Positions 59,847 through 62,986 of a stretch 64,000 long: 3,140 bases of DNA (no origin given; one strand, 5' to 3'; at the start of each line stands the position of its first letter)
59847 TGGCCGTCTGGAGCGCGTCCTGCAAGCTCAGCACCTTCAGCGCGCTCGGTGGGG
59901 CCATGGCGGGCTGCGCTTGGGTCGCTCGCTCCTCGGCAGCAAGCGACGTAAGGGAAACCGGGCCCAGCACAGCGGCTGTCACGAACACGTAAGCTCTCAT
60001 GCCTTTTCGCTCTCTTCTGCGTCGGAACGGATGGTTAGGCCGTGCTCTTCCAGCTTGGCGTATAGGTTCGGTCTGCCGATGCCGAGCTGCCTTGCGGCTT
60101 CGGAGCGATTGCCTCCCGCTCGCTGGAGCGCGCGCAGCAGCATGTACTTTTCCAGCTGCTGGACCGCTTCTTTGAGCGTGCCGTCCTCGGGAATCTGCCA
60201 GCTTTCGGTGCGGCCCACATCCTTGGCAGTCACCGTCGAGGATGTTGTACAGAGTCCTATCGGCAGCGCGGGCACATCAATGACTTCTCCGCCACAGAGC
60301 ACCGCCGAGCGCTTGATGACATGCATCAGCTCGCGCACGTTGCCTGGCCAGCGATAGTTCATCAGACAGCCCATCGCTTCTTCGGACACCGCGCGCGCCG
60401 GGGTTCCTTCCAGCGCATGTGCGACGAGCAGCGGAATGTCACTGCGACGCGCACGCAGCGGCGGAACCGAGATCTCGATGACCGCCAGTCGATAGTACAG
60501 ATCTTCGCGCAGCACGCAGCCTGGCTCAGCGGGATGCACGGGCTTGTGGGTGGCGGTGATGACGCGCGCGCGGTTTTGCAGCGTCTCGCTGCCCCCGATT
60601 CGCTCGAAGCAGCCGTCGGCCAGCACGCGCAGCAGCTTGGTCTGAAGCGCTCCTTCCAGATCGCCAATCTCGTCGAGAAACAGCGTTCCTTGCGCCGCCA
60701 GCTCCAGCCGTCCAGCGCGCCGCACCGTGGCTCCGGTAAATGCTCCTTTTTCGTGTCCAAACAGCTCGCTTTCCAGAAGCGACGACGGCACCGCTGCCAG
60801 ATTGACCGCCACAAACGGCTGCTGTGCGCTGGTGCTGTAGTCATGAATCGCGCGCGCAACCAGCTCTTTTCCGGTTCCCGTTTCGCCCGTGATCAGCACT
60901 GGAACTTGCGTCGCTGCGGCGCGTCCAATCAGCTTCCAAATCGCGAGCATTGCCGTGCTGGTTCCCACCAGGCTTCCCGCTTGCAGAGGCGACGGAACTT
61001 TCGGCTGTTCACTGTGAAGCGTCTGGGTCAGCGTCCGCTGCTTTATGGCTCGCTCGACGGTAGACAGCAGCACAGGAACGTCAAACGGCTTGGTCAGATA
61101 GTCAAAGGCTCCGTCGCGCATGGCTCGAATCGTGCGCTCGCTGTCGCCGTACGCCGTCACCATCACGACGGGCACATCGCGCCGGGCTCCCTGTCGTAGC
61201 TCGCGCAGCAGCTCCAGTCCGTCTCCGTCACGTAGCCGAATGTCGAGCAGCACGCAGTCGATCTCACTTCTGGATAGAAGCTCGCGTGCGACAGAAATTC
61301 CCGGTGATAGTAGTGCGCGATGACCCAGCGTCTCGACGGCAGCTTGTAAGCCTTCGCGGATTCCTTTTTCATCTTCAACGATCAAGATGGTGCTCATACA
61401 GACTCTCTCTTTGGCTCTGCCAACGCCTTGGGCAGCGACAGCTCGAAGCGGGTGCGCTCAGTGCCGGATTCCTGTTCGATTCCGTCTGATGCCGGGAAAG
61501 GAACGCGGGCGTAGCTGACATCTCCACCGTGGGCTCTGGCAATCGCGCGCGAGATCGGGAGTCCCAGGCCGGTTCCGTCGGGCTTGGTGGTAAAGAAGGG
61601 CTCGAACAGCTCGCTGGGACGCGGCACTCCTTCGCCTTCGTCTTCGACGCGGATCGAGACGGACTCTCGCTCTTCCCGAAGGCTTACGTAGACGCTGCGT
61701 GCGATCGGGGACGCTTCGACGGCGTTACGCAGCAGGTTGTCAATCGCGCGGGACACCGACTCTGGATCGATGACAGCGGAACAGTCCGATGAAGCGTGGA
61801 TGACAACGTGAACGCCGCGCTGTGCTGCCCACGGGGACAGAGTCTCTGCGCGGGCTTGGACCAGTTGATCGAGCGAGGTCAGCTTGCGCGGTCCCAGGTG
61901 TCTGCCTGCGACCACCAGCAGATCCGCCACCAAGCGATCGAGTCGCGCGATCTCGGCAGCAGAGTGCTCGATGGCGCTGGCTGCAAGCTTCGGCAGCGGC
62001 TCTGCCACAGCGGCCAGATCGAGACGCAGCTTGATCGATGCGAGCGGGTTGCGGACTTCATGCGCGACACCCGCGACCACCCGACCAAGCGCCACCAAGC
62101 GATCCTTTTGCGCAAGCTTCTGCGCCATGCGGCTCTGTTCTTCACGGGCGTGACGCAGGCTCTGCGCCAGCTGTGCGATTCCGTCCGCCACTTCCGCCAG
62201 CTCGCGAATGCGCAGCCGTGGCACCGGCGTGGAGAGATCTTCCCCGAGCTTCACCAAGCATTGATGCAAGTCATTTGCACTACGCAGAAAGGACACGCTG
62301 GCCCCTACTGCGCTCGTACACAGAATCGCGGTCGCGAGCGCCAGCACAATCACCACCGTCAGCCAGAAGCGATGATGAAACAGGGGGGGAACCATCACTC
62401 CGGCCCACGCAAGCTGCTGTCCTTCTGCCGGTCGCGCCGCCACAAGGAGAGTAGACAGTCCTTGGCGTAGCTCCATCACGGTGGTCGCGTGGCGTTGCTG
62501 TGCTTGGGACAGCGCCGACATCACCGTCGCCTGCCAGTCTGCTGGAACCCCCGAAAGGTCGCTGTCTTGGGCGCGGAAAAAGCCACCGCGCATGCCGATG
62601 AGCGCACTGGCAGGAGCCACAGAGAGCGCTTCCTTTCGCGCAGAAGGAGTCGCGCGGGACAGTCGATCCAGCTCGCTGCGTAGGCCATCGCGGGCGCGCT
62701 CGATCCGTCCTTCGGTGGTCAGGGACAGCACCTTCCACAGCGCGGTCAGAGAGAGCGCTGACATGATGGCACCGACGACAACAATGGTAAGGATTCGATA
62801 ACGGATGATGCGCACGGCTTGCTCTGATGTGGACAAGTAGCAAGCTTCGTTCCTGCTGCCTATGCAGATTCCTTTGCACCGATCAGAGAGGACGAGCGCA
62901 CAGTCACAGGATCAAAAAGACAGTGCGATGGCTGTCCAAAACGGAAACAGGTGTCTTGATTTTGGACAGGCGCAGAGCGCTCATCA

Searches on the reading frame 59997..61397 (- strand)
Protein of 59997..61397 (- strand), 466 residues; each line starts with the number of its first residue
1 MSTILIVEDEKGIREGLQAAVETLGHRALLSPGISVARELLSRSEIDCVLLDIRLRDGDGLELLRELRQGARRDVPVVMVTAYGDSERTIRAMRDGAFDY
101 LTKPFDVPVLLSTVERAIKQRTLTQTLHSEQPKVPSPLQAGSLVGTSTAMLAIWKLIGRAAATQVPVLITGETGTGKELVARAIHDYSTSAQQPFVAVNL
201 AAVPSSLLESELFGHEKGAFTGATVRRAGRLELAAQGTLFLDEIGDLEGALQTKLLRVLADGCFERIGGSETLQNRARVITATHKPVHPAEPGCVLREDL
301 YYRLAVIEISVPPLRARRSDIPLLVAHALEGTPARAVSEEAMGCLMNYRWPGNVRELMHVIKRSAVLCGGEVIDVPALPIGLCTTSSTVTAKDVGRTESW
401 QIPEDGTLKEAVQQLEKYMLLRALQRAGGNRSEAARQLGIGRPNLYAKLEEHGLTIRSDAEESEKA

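Call 54: search_protein_families(library=pfam, max_evalue=0.00001, proteins=[window:59997-61397:-])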
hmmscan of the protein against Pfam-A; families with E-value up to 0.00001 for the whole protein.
window:59997-61397:- (466 aa): 5 families
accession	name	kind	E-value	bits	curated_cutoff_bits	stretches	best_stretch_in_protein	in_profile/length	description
PF00158.32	Sigma54_activat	-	4.9e-61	205.7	20.2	1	143-309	1-167/168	Sigma-54 interaction domain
PF00072.30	Response_reg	-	4.5e-24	85.2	30.2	1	4-114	1-110/111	Response regulator receiver domain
PF14532.12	Sigma54_activ_2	-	8.3e-22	78.4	25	1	144-314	1-138/138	Sigma-54 interaction domain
PF25601.1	AAA_lid_14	-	4.2e-18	65.4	27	1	315-386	1-78/87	AAA+ ATPase lid domain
PF02954.25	HTH_8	-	2e-13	50.3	22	1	413-451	3-41/42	Bacterial regulatory protein, Fis family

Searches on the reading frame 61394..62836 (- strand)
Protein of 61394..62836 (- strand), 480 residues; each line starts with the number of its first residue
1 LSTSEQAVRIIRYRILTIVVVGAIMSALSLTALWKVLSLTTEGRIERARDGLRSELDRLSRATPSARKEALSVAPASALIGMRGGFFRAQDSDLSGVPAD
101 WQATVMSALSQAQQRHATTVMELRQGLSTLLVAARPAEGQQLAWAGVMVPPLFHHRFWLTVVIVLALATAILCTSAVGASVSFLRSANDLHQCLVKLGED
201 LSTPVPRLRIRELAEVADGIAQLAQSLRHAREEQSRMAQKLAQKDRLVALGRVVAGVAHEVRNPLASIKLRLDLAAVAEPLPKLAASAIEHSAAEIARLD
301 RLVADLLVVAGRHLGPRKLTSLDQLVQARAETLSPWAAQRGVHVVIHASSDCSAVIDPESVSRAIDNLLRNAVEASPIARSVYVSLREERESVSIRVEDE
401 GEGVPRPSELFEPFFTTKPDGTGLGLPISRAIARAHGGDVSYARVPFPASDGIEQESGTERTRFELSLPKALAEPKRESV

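Call 54: search_protein_families(library=pfam, max_evalue=0.00001, proteins=[window:61394-62836:-])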
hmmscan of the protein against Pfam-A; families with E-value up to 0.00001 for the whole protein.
window:61394-62836:- (480 aa): 2 families
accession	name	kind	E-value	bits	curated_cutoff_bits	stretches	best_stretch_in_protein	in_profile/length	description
PF02518.31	HATPase_c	-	3e-20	73.1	26.4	1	357-470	2-109/111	Histidine kinase-, DNA gyrase B-, and HSP90-like ATPase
PF00512.31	HisKA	-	6.2e-09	36.2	26.9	1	250-308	2-59/66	His Kinase A (phospho-acceptor) domain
